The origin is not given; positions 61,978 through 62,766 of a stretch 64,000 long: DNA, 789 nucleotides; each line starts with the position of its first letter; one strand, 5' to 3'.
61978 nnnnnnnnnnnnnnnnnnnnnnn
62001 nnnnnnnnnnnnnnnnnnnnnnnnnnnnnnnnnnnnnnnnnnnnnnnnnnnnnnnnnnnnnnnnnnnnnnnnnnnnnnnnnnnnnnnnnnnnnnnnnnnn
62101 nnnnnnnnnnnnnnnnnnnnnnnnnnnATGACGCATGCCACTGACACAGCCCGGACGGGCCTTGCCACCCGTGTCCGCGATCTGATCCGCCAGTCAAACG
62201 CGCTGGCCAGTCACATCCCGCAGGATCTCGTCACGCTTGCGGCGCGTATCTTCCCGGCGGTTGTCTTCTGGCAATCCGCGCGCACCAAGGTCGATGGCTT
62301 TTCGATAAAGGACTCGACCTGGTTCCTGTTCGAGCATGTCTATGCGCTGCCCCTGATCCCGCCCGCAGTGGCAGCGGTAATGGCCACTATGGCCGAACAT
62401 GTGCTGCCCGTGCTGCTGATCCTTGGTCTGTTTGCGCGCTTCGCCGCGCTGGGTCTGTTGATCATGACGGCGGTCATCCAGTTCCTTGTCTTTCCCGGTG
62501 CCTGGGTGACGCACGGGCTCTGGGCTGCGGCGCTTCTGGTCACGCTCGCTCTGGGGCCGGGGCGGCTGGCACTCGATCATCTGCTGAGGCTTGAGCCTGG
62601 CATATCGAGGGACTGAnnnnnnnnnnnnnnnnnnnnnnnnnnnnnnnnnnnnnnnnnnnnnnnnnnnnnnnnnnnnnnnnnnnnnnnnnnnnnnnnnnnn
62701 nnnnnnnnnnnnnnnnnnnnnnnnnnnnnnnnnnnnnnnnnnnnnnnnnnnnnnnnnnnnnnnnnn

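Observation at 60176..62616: Bufferin/gig-type RiPP metallophore operon: DUF2282 precursor, DUF692 (MNIO) enzyme, DUF2063 partner, DoxX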

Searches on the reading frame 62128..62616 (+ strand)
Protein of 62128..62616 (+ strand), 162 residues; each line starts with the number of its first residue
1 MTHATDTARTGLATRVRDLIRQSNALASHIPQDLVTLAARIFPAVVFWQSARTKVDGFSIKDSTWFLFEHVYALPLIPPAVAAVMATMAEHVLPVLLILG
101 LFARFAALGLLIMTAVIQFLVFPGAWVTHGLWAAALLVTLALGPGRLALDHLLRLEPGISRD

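Call 3: search_protein_families(library=pfam, proteins=[window:62128-62616:+], max_evalue=0.01)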
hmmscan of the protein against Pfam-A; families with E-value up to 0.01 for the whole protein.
window:62128-62616:+ (162 aa): 2 families
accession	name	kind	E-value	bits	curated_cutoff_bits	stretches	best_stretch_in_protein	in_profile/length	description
PF07681.17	DoxX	-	2e-16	60.8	23.6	1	36-121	2-83/85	DoxX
PF04173.18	DoxD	-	0.0016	18.8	22.7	1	83-153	68-144/167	TQO small subunit DoxD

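Call 36: search_protein_families(library=ncbifam, proteins=[window:62128-62616:+], max_evalue=0.001)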
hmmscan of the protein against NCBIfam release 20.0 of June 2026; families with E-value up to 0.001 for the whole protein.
window:62128-62616:+ (162 aa): 1 family
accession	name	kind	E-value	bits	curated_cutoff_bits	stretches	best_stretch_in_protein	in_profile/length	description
NF050144.1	matur_HvfX_fam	equivalog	6.8e-13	49.1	80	1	34-121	2-87/165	HvfX family Cu-binding RiPP maturation protein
